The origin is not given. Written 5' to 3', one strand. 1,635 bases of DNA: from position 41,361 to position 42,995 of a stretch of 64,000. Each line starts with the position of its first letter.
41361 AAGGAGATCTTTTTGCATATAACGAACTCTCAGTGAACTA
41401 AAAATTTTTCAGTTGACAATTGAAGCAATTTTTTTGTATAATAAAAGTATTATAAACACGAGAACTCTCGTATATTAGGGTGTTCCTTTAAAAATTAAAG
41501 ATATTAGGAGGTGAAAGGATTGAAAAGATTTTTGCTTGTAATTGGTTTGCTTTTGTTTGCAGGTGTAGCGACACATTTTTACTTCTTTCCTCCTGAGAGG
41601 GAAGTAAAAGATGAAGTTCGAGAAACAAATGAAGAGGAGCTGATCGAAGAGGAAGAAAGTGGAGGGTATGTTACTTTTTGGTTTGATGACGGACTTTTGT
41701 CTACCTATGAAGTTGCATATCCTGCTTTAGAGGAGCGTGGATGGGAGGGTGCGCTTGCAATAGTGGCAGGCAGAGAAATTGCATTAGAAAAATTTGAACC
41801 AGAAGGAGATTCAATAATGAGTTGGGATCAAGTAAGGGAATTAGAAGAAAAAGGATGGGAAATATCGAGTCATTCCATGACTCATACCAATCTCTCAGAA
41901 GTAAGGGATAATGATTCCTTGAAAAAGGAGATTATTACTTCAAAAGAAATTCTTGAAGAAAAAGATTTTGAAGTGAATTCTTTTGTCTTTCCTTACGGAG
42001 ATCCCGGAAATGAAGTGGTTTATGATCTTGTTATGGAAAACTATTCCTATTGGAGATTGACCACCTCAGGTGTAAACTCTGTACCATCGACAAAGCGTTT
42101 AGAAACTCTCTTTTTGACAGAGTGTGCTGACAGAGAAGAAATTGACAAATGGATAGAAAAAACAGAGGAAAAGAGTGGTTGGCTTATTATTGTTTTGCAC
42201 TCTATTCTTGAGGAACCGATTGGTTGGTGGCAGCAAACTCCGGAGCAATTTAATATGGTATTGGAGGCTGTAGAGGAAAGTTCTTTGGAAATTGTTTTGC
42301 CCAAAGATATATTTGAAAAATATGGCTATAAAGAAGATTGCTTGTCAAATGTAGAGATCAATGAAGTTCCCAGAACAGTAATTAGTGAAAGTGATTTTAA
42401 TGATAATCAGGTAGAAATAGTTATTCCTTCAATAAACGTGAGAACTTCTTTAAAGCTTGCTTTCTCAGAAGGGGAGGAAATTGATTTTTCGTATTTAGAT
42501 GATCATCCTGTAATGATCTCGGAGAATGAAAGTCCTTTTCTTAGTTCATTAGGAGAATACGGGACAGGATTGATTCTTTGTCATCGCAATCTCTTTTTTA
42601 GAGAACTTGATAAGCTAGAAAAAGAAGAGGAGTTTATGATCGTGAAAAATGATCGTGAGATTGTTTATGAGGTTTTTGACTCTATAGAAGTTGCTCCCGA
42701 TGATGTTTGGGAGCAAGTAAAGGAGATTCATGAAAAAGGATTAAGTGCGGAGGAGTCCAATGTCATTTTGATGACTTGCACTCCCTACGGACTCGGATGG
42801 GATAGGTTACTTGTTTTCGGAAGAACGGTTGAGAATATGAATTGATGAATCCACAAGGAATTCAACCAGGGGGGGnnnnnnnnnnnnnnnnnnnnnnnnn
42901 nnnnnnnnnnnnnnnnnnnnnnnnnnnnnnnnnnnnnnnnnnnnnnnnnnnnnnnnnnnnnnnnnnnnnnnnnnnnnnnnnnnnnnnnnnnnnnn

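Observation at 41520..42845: Polysaccharide deacetylase fused to a sortase catalytic domain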

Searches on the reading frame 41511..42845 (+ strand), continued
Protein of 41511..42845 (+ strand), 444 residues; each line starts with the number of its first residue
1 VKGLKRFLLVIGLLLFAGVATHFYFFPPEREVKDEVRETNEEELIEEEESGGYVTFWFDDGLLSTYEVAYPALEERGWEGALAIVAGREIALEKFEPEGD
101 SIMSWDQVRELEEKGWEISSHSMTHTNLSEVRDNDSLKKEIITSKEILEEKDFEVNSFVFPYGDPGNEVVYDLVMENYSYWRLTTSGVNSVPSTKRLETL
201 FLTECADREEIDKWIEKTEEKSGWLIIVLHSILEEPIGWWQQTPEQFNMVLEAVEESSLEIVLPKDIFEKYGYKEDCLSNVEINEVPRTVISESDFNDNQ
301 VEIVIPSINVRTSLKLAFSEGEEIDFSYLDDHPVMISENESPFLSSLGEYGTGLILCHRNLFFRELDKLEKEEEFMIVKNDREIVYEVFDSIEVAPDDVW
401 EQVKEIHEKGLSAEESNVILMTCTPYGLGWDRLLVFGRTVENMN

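Call 31: predict_structure(alignment_id=A2)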
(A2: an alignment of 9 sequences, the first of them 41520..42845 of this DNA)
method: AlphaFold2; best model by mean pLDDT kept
length: 441 residues; sequences in the alignment: 9
mean_pLDDT: 81.9   pTM: 0.54
mean pLDDT of the five models: 81.9, 78.0, 76.0, 75.3, 74.3
residues with pLDDT >= 90: 205; 70-90: 159; 50-70: 31; < 50: 46
segments of 3 or more residues with pLDDT < 50: 22-45, 189-191, 271-284, 439-441
pLDDT, mean of each block of 10 residues (from residue 1): 78 64 35 34 56 94 97 96 92 90 97 95 86 93 95 85 79 81 52 71 86 85 91 89 96 93 73 37 63 82 92 85 89 89 90 90 91 88 95 93 86 93 83 80 28
secondary structure, 60 per line:
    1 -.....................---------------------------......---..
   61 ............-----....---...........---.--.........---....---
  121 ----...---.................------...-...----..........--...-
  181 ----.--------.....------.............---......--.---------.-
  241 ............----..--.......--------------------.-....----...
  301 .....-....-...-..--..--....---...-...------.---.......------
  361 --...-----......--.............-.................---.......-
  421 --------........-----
elements in order: H2-22 E50-55 H60-72 E78-81 H85-95 H102-110 E114-117 H131-147 E154-156 H165-174 E177-179 E194-198 H205-217 E221-226 H241-252 H261-267 H290-293 E298-302 E307-310 E312-314 H324-327 E331-333 E348-354 E371-376 E379-391 H393-409 E413-419 E429-436

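Call 37: fold_search(model_id=the predicted structure, library=pdb)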
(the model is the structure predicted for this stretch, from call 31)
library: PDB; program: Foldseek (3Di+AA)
matches with E <= 10: 1234; with E <= 0.001: 187
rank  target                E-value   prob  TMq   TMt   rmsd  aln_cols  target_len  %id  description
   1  7d6t_A                3.2e-10  1.00  0.25  0.55   3.8       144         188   24  X-ray structure of Clostridium perfringens sortase C with the C-terminal cell wall sorting motif. (released 2021-06-02)
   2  4g1h                  7.3e-10  1.00  0.25  0.58   8.1       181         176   20  Group B Streptococcus Pilus Island 1 Sortase C2 (released 2012-12-05)
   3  4d7w                  7.8e-10  1.00  0.26  0.56   3.9       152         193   27  Crystal structure of sortase C1 (SrtC1) from Streptococcus agalactiae (released 2015-08-19)
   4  6ixz_B                9.8e-10  1.00  0.25  0.58   3.7       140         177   25  X-ray structure of sortase C from Clostridium perfringens SM101 (released 2019-08-14)
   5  2xwg_C                1.3e-09  1.00  0.25  0.60   2.8       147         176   26  Crystal structure of sortase C-1 from Actinomyces oris (formerly Actinomyces naeslundii) (released 2011-02-23)
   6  7d6t_B                1.6e-09  1.00  0.25  0.56   3.8       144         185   25  X-ray structure of Clostridium perfringens sortase C with the C-terminal cell wall sorting motif. (released 2021-06-02)
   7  2xwg_D                1.8e-09  1.00  0.26  0.59   2.7       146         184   25  Crystal structure of sortase C-1 from Actinomyces oris (formerly Actinomyces naeslundii) (released 2011-02-23)
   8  6bwe_B                1.8e-09  1.00  0.26  0.59   6.0       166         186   20  Sortase A from Corynebacterium diphtheriae, lid mutant (released 2017-12-27)
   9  6ixz_A                2.0e-09  1.00  0.26  0.57   7.3       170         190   22  X-ray structure of sortase C from Clostridium perfringens SM101 (released 2019-08-14)
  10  2xwg_A                2.5e-09  1.00  0.25  0.58   3.7       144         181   25  Crystal structure of sortase C-1 from Actinomyces oris (formerly Actinomyces naeslundii) (released 2011-02-23)
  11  2xwg_B                2.8e-09  1.00  0.25  0.57   7.5       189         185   21  Crystal structure of sortase C-1 from Actinomyces oris (formerly Actinomyces naeslundii) (released 2011-02-23)
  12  5k9a                  3.2e-09  1.00  0.26  0.51   4.1       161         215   22  Sortase A from Corynebacterium diphtheriae (released 2016-06-15)
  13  3rbi_B                3.8e-09  1.00  0.27  0.58   6.6       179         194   23  The Type III Crystal Structure of Streptococcus agalactiae Sortase C1 (released 2011-09-07)
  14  8guu                  3.8e-09  1.00  0.26  0.55   4.7       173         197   25  Crystal structure of pilus-specific sortase C mutant from Streptococcus sanguinis (released 2023-06-21)
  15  7cg9                  4.5e-09  1.00  0.25  0.53  11.9       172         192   20  Crystal structure of pilin-specific sortase SrtC1 from Lactobacillus rhamnosus GG (released 2022-03-02)
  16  2xwg_E                5.1e-09  1.00  0.25  0.59   2.8       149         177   23  Crystal structure of sortase C-1 from Actinomyces oris (formerly Actinomyces naeslundii) (released 2011-02-23)
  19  3g69_A                6.8e-09  1.00  0.25  0.56   2.7       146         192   28  The crystal structure of Streptococcus pneumoniae Sortase C provides novel insights into catalysis as well as pilin su (released 2009-09-01)
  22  3g69_B                1.0e-08  1.00  0.27  0.57   7.5       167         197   26  The crystal structure of Streptococcus pneumoniae Sortase C provides novel insights into catalysis as well as pilin su (released 2009-09-01)
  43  7ax7                  2.6e-08  1.00  0.34  0.68   5.2       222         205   18  Crystal structure of the Xyl-CE4 domain of a multidomain xylanase from the hindgut metagenome of Trinervitermes trinervo (released 2020-11-18)
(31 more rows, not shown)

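Call 54: search_protein_representatives(alignment_id=A2)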
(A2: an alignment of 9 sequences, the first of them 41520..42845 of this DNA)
Query: 9 sequences, 449 profile positions. Proteins with E-value up to 0.001 (for the whole library): 37547; up to 1e-10: 6543; up to 1e-30: 141. The best 150 are listed.
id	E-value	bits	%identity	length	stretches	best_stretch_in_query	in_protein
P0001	3.6e-193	658.6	-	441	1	3-448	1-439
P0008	2.1e-192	656.1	-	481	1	2-447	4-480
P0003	3.7e-191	652.0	-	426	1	5-446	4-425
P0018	2.9e-161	553.4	-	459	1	4-446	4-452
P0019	3.0e-139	480.9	-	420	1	3-446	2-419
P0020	4.6e-133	460.5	-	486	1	45-447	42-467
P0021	2.2e-126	438.5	-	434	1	6-446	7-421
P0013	1.6e-113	396.0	-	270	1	5-278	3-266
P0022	7.9e-110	383.9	-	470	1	7-445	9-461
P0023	2.8e-97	342.5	-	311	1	52-283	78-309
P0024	4.1e-89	315.6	-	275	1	42-278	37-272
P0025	3.4e-80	286.2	-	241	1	44-269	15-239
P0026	7.2e-75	268.7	-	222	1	242-446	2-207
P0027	3.9e-73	262.9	-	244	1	47-269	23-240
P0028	1.1e-72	261.4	-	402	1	48-446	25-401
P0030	2.2e-63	230.8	-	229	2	279-448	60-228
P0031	1.2e-54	202.0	-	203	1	287-446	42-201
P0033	2.2e-52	194.6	-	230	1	278-446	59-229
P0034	4.2e-51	190.3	-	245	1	296-447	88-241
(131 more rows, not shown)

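Call 56: find_encoding_contigs(protein=P0030, flank=6000, max_places=2)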
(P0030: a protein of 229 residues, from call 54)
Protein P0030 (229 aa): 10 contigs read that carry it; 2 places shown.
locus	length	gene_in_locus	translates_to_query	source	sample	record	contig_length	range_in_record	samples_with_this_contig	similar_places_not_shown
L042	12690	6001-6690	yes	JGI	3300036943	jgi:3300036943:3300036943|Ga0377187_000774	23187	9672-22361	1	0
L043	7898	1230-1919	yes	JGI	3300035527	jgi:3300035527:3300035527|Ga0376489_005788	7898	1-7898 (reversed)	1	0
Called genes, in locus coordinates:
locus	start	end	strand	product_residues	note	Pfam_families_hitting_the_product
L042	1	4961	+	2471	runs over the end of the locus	PF05048:NosD (weak), PF13229:Beta_helix, PF07602:DUF1565 (weak), PF05048:NosD, PF13229:Beta_helix, PF15418:DUF4625 (faint), PF16403:Bact_surface_Ig-like (faint), PF19077:Big_13, +2 more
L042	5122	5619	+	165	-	-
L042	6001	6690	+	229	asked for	PF04203:Sortase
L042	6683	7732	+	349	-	PF00535:Glycos_transf_2, PF13641:Glyco_tranf_2_3, PF13506:Glyco_transf_21, PF13632:Glyco_trans_2_3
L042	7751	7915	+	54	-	-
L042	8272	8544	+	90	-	-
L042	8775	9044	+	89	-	-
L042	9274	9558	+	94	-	-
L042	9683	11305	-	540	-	-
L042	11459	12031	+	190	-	PF01569:PAP2 (weak)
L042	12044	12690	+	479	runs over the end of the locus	PF01425:Amidase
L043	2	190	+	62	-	?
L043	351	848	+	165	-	-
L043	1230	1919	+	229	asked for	PF04203:Sortase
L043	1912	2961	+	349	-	PF00535:Glycos_transf_2, PF13641:Glyco_tranf_2_3, PF13506:Glyco_transf_21, PF13632:Glyco_trans_2_3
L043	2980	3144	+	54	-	-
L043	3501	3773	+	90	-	-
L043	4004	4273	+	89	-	-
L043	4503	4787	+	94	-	-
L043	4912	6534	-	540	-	-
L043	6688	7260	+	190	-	PF01569:PAP2 (weak)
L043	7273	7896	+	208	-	?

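Call 57: find_encoding_contigs(protein=P0033, flank=6000, max_places=2)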
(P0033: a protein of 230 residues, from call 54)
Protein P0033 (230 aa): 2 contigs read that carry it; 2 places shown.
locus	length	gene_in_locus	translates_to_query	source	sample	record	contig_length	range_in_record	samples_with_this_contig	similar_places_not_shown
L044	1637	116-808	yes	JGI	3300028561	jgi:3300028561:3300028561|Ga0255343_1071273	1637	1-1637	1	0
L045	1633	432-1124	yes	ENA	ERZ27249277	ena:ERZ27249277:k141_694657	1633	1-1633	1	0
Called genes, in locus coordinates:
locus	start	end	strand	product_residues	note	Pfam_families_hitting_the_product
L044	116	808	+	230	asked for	PF04203:Sortase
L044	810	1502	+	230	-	PF00535:Glycos_transf_2, PF13641:Glyco_tranf_2_3, PF13632:Glyco_trans_2_3 (weak)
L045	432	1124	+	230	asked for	PF04203:Sortase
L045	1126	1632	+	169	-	?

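Call 59: find_encoding_contigs(protein=P0031, flank=6000, max_places=2)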
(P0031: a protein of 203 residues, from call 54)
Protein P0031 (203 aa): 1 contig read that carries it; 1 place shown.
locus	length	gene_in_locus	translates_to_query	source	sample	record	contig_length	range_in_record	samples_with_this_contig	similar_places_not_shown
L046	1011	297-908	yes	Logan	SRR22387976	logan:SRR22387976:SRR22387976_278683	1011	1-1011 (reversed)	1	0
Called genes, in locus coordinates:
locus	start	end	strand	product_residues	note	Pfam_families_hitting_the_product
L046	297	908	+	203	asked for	PF04203:Sortase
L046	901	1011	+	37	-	?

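Call 60: find_encoding_contigs(protein=P0034, flank=6000, max_places=2)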
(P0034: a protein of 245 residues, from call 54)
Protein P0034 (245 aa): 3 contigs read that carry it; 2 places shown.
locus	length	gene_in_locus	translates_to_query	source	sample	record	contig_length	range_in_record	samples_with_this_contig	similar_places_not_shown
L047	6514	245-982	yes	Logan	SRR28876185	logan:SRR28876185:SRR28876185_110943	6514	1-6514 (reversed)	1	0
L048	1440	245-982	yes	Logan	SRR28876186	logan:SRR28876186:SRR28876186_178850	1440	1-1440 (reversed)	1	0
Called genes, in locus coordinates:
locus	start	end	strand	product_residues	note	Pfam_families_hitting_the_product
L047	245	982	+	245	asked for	PF04203:Sortase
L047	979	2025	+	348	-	PF00535:Glycos_transf_2, PF13506:Glyco_transf_21, PF13641:Glyco_tranf_2_3, PF01644:Chitin_synth_1 (faint), PF13632:Glyco_trans_2_3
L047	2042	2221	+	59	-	-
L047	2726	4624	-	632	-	PF00664:ABC_membrane, PF00005:ABC_tran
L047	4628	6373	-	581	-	PF00664:ABC_membrane, PF00005:ABC_tran, PF02463:SMC_N (weak)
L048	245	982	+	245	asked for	PF04203:Sortase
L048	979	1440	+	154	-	?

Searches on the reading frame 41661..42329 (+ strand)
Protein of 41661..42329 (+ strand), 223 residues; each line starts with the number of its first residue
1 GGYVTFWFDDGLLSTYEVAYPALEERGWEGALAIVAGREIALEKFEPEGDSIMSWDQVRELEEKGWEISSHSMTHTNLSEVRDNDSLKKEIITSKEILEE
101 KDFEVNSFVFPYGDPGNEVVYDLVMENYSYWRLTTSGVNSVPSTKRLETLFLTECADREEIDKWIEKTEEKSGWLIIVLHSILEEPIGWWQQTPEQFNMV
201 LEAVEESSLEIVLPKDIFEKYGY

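Call 39: search_solved_structures(query=window:41661-42329:+, max_evalue=1, show_alignments=2)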
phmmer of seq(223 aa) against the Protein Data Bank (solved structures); distinct sequences matched with E-value up to 1: 9.
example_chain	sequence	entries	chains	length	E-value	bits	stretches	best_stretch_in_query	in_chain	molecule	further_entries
6dq3_A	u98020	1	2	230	0.00046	23.3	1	5-141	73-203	Polysaccharide deacetylase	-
5bu6_A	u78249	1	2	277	0.001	22.1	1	6-73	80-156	BpsB (PgaB), Poly-beta-1,6-N-acetyl-D-glucosamine N-deacetylase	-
4wcj_A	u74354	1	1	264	0.0017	21.4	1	4-66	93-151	Polysaccharide deacetylase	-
4u10_A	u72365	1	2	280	0.0029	20.6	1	4-73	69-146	Poly-beta-1,6-N-acetyl-D-glucosamine N-deacetylase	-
4f9d_A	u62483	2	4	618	0.015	18.3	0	4-73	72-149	Poly-beta-1,6-N-acetyl-D-glucosamine N-deacetylase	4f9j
3vus_A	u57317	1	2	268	0.056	16.4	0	4-73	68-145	Poly-beta-1,6-N-acetyl-D-glucosamine N-deacetylase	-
5o6y_A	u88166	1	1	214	0.16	14.9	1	58-114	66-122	Peptidoglycan N-acetylglucosamine deacetylase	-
5o6y_B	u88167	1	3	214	0.32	14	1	58-113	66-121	Peptidoglycan N-acetylglucosamine deacetylase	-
4l1g_A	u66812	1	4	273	0.51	13.3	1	58-113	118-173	Peptidoglycan N-acetylglucosamine deacetylase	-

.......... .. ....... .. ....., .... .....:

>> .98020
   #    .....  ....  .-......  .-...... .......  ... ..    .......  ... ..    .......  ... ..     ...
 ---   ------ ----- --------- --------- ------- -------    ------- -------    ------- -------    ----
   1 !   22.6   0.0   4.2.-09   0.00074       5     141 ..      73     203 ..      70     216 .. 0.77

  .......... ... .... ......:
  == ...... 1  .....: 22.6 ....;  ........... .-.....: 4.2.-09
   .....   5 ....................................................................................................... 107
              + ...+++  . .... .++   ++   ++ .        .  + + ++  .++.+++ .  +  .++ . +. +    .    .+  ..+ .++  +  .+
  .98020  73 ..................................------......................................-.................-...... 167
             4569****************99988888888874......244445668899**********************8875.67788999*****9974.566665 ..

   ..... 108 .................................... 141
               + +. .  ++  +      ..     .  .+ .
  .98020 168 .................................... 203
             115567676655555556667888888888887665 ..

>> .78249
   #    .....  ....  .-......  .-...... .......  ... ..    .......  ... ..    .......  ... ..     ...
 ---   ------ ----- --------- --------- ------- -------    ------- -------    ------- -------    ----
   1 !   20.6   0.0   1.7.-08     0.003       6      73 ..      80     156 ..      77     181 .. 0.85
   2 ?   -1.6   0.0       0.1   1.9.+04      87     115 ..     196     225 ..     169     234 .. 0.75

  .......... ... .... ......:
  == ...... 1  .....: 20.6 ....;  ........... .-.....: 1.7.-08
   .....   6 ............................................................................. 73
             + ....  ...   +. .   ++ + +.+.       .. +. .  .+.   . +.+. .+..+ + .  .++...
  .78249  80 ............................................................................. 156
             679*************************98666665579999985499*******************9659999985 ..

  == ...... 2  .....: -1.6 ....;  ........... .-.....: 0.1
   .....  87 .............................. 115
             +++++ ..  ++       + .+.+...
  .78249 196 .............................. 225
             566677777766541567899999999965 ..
